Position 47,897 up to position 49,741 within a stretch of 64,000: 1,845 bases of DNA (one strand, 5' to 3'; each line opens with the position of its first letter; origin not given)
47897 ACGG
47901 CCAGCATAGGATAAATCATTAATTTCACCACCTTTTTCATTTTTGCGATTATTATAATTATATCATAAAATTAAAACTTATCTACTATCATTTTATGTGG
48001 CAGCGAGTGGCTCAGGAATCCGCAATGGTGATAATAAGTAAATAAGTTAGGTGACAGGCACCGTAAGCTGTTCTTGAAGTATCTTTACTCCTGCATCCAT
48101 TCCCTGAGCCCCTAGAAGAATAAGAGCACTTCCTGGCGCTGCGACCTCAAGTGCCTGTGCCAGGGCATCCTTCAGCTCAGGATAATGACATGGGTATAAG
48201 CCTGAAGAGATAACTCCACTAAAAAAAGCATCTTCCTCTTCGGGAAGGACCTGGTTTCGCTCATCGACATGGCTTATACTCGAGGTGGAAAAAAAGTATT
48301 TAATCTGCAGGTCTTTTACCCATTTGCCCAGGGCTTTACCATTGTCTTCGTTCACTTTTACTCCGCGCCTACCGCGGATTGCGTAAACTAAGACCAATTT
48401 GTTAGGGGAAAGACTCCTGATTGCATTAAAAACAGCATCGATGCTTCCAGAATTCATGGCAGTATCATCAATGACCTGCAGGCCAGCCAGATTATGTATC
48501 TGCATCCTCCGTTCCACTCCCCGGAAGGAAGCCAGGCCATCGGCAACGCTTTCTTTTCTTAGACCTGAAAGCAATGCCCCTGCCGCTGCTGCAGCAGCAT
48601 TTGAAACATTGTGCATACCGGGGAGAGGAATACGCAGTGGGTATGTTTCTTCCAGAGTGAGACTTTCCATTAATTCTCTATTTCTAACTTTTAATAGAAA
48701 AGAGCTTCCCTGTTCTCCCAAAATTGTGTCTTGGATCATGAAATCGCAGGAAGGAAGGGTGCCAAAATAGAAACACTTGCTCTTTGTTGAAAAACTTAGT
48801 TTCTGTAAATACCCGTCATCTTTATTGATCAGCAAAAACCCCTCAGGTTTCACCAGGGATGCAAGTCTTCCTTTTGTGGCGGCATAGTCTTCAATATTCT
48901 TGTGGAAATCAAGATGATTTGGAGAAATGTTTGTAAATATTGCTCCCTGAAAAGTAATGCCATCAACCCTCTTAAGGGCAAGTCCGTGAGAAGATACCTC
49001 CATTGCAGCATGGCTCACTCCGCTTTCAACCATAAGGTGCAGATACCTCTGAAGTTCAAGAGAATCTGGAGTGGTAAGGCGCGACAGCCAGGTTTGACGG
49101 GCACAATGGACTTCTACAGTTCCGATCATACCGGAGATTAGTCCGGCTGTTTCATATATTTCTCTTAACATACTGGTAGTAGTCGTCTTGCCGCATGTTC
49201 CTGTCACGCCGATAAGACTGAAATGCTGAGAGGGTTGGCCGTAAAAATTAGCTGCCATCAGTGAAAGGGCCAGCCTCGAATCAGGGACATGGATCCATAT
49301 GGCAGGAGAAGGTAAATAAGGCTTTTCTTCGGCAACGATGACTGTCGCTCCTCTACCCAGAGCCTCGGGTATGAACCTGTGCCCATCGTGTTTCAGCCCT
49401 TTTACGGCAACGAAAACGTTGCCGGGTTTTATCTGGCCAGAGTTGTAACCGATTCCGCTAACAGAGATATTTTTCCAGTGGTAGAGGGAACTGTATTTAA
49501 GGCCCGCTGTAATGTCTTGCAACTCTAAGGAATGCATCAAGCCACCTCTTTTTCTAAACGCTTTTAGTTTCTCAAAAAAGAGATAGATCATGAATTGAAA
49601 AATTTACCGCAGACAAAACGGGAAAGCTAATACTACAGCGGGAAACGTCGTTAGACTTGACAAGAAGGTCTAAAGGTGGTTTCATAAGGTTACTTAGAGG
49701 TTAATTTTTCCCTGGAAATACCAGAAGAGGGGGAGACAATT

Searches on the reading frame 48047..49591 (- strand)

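Call 49: search_protein_families(library=pfam, proteins=[window:48047-49591:-], max_evalue=0.00001)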
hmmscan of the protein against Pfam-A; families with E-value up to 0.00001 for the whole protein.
window:48047-49591:- (514 aa): 3 families
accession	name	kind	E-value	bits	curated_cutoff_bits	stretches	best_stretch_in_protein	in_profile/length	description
PF08245.18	Mur_ligase_M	-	5.4e-48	164.1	24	1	129-337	1-198/200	Mur ligase middle domain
PF02875.26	Mur_ligase_C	-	2.5e-09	38.5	28.4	1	361-495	1-126/127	Mur ligase, glutamate ligase domain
PF01225.30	Mur_ligase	-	4e-09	37.2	21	1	44-117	2-95/95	Mur ligase family, catalytic domain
